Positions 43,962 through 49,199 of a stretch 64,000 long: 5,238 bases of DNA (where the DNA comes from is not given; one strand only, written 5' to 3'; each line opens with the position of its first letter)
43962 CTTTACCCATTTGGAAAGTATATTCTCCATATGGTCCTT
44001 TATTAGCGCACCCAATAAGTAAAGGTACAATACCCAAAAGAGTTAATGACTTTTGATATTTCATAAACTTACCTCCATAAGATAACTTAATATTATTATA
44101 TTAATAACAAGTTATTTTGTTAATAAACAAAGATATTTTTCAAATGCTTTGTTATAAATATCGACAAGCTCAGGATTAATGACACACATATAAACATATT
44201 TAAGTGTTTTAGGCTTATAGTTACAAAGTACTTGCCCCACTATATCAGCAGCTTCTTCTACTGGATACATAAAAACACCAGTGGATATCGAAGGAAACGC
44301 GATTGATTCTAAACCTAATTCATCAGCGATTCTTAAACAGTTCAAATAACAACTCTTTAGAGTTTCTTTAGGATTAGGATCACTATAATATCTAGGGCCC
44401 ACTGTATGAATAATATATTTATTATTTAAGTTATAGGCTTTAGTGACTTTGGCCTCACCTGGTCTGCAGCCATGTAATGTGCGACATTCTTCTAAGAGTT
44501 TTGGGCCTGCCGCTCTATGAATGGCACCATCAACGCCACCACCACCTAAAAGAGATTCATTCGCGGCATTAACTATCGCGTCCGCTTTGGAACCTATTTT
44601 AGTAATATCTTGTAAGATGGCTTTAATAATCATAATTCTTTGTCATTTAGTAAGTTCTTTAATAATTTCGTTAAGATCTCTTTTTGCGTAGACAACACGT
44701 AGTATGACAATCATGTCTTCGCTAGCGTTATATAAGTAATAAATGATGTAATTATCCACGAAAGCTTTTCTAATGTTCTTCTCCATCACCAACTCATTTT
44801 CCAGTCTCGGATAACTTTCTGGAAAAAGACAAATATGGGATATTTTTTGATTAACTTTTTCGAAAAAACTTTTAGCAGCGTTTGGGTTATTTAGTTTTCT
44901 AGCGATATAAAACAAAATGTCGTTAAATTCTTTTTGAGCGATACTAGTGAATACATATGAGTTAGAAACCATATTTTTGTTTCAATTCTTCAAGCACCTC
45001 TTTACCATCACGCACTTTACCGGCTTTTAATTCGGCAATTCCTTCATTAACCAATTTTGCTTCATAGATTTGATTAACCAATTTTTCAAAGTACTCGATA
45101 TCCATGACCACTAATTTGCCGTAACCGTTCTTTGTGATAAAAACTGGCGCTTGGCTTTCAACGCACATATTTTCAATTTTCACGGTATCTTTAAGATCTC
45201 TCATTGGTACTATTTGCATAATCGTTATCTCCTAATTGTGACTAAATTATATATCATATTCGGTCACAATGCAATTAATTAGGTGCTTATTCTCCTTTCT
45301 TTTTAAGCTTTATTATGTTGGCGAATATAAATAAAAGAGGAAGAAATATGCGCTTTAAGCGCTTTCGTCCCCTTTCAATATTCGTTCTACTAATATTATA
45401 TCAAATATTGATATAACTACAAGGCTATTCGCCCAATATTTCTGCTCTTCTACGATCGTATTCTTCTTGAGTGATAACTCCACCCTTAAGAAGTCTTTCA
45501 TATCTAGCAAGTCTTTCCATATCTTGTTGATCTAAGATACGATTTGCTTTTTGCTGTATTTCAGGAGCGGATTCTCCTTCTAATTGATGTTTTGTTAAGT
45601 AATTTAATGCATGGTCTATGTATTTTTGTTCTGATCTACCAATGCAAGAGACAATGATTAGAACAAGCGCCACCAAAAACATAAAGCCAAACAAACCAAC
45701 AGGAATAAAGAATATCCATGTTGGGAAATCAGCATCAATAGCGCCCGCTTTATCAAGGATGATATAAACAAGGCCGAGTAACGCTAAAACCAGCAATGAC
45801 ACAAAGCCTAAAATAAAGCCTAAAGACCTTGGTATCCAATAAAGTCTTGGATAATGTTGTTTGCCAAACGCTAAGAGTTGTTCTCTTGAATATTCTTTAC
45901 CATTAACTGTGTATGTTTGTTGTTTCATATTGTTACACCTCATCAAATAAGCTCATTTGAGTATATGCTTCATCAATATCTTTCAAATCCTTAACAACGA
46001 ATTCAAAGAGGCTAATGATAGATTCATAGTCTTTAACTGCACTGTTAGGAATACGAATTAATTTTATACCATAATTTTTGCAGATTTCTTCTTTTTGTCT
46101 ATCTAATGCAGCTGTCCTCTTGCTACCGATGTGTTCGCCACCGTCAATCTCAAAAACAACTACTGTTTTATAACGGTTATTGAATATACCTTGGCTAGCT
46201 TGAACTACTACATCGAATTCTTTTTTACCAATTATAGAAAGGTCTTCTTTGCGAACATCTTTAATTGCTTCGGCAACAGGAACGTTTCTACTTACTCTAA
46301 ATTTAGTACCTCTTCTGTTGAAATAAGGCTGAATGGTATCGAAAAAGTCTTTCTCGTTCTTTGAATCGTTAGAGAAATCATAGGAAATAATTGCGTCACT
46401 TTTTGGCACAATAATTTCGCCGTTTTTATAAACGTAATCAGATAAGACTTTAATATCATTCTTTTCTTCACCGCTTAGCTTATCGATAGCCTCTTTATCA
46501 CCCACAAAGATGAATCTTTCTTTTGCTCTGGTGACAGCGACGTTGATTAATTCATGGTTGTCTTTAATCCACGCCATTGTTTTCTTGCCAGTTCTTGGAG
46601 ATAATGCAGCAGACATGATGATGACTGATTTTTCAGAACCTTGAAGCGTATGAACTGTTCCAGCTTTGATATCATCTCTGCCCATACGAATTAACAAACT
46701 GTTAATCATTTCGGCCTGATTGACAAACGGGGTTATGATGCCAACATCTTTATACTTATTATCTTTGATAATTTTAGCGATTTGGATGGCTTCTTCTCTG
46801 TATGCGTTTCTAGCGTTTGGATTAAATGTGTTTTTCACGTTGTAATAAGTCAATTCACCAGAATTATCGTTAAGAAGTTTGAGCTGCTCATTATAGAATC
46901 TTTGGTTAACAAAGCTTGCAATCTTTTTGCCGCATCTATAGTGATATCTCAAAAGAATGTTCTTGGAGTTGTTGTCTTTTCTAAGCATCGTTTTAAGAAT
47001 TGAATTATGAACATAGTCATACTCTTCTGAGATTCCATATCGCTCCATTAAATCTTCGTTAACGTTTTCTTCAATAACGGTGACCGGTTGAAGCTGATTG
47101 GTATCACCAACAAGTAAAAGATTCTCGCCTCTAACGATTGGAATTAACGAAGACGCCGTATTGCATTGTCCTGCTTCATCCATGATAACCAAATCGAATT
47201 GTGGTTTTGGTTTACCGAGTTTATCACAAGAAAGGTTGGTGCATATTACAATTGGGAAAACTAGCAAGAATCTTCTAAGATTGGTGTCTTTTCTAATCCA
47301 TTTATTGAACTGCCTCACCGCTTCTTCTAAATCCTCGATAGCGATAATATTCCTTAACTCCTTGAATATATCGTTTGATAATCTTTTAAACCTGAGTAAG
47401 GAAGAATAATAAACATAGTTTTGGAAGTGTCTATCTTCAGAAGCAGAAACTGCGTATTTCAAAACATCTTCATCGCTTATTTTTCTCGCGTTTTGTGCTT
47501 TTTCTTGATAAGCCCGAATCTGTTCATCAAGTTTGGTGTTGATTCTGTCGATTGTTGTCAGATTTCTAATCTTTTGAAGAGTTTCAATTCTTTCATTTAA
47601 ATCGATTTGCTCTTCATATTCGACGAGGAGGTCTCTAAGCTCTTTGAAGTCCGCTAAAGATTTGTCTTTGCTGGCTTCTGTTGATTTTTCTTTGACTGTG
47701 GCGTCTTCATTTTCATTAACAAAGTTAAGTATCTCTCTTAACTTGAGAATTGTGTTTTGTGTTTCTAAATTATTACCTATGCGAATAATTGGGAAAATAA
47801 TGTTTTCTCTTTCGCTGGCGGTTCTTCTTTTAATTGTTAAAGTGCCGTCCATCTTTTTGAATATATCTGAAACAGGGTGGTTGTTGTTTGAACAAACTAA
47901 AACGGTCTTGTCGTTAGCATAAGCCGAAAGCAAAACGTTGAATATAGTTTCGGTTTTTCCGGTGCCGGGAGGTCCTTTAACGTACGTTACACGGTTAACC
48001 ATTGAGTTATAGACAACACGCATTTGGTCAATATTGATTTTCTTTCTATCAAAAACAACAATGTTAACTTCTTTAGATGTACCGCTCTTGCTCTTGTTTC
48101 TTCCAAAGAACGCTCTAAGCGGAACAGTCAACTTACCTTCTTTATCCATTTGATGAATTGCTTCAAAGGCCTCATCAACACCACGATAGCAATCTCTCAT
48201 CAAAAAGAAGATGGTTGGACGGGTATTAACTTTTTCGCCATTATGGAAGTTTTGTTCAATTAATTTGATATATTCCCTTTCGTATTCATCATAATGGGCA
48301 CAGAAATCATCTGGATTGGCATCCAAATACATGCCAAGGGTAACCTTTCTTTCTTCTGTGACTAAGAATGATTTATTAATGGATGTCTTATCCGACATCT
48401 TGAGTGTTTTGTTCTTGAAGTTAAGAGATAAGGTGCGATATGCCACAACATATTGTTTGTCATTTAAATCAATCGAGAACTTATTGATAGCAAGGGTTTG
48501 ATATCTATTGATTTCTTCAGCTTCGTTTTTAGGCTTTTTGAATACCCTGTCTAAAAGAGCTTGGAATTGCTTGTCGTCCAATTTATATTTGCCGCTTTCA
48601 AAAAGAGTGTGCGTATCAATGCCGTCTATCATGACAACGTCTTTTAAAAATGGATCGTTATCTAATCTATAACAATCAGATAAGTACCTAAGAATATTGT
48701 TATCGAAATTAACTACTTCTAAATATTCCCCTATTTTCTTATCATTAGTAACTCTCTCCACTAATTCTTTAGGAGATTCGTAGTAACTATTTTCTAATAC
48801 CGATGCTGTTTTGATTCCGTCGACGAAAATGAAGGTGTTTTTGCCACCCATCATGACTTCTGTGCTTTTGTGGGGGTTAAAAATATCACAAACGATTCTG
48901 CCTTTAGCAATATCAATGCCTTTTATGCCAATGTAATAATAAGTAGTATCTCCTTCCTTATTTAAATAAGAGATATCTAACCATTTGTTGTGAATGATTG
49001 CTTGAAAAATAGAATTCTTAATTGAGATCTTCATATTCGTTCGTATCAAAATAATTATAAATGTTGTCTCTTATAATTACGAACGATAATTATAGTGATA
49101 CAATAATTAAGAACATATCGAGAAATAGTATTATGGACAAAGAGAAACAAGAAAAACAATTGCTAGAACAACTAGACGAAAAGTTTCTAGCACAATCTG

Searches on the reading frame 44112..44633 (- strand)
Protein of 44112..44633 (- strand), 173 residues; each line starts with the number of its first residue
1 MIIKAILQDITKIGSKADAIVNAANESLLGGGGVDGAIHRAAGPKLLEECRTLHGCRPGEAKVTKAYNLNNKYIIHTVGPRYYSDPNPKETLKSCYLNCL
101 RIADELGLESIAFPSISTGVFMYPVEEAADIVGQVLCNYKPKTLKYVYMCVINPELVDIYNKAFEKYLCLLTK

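Call 82: search_protein_families(library=pfam, proteins=[window:44112-44633:-], max_evalue=0.001)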
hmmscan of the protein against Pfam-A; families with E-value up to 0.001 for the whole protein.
window:44112-44633:- (173 aa): 1 family
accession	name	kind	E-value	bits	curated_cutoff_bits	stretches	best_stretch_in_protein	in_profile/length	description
PF01661.27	Macro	-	1.6e-46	157.5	22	1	21-131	1-117/118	Macro domain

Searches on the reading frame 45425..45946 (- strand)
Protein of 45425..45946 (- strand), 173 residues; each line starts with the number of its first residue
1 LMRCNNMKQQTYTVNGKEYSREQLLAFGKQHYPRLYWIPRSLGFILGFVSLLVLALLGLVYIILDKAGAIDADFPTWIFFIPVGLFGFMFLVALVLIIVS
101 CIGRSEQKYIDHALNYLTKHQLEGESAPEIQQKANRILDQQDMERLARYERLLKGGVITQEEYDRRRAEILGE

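Call 82: search_protein_families(library=pfam, proteins=[window:45425-45946:-], max_evalue=0.001)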
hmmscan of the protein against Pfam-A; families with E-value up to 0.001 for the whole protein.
window:45425-45946:- (173 aa): 2 families
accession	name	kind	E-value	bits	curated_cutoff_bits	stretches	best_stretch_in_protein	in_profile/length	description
PF09851.14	SHOCT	-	1.1e-06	28.7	27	1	144-171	1-28/28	Short C-terminal domain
PF07787.17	TMEM43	-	0.0002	21.2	23.3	1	9-100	158-242/250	Transmembrane protein 43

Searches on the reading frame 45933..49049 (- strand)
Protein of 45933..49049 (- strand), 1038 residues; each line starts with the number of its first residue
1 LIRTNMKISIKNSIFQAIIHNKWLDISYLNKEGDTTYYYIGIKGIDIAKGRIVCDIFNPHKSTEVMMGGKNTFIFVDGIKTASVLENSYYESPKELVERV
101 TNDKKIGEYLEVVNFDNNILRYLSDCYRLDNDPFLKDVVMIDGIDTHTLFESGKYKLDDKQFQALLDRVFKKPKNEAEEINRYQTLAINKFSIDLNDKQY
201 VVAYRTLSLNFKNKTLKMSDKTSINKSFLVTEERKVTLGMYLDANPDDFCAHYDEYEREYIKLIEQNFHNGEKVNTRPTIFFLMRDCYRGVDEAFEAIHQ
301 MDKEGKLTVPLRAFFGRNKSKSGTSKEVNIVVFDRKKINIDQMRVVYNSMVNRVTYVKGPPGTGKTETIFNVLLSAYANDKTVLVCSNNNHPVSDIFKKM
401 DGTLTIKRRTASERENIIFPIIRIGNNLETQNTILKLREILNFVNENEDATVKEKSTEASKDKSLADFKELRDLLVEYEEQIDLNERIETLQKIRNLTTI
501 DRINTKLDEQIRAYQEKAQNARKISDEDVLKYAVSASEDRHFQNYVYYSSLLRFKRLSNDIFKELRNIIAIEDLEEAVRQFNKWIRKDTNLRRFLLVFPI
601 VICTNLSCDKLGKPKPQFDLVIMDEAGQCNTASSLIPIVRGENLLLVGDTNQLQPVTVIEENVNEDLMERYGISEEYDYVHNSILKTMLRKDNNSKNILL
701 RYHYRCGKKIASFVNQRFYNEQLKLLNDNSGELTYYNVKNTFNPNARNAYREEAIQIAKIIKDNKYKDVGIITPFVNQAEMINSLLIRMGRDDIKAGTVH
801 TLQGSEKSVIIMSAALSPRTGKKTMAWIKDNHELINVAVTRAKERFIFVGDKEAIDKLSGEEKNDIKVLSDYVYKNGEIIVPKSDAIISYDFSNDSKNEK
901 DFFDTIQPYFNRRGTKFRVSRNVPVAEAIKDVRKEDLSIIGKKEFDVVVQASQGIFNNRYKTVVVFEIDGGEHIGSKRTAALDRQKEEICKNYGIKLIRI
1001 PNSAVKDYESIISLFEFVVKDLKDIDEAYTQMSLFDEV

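Call 3: search_protein_families(library=padloc, proteins=[window:45933-49049:-], max_evalue=0.01)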
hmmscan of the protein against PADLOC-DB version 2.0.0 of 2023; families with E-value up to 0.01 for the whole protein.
window:45933-49049:- (1038 aa): 7 families
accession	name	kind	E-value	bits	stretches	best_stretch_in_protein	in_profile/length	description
PDLC03924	MkoC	-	3.7e-55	185.6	2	429-875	480-965/1136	-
PDLC03920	MkoA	-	9.4e-43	144.7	1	354-875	633-1099/1112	-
PDLC03921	MkoA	-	4.7e-36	122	2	261-724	943-1401/1607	-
PDLC05009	PDC-S37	-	1.1e-27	94.3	2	599-847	924-1192/1550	-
PDLC02194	Hhe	-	9.2e-16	54.2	1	614-751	1377-1508/1911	-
PDLC02895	DpdJ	-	4.3e-08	28.4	1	769-863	371-465/2112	DpdJ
PDLC04140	mad8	-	0.00011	19.8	1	352-579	27-185/314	mads_8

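Call 4: search_protein_families(library=pfam, proteins=[window:45933-49049:-], max_evalue=0.01)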
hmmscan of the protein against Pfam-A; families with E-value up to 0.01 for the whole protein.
window:45933-49049:- (1038 aa): 9 families
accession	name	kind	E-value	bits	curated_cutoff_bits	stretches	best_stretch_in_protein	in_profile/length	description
PF13086.12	AAA_11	-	4.9e-32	112.1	27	1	338-657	2-254/257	AAA domain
PF13087.12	AAA_12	-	4.4e-23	82.3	27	1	682-852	3-194/195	AAA domain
PF13245.12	AAA_19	-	2.9e-09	37.6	25.1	1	344-656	3-132/134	AAA domain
PF13604.12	AAA_30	-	8.9e-09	35.8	27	1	615-657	87-132/191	AAA domain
PF09848.15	SLFN-g3_helicase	-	1.6e-06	28.1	24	1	353-411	2-62/354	Schlafen group 3, DNA/RNA helicase domain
PF10881.14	DUF2726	-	1.9e-06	28.1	24.7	1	897-1013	7-121/126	Protein of unknown function (DUF2726)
PF01443.25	Viral_helicase1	-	1.3e-05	25.6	21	0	615-655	56-99/228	Viral superfamily 1 RNA helicase core domain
PF25199.1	nSTAND_NTPase5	-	0.00077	19.7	34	0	352-397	41-87/145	Novel STAND NTPase 5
PF00270.35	DEAD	-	0.004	17.4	26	0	342-387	4-52/167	DEAD/DEAH box helicase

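Call 5: search_protein_families(library=ncbifam, proteins=[window:45933-49049:-], max_evalue=0.01)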
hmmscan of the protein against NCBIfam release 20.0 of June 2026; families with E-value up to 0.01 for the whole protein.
window:45933-49049:- (1038 aa): 6 families
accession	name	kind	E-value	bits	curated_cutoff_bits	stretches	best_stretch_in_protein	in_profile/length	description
TIGR00376.1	TIGR00376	hypoth_equivalog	1.1e-37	129.8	348.9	3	488-724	254-454/639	IGHMBP2 family helicase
NF058533.1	antiphage_ProA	equivalog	4.5e-26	90.7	1500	2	615-846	1301-1554/1903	anti-phage protein ProA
NF042953.1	Hhe_antiphage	equivalog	5.2e-22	77.2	2000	2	617-798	1281-1463/1797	DUF4011 domain-containing anti-phage protein Hhe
NF040671.1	PLuB_AAA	exception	7.6e-22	76.6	999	3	744-854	1122-1234/1256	PLuB system helicase-like protein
TIGR01448.2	helicase_RecD2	equivalog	1.8e-12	46.3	500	1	796-861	642-699/713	SF1B family DNA helicase RecD2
TIGR01447.1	recD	equivalog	7.4e-09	34.7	310.15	2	303-377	116-188/597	exodeoxyribonuclease V subunit alpha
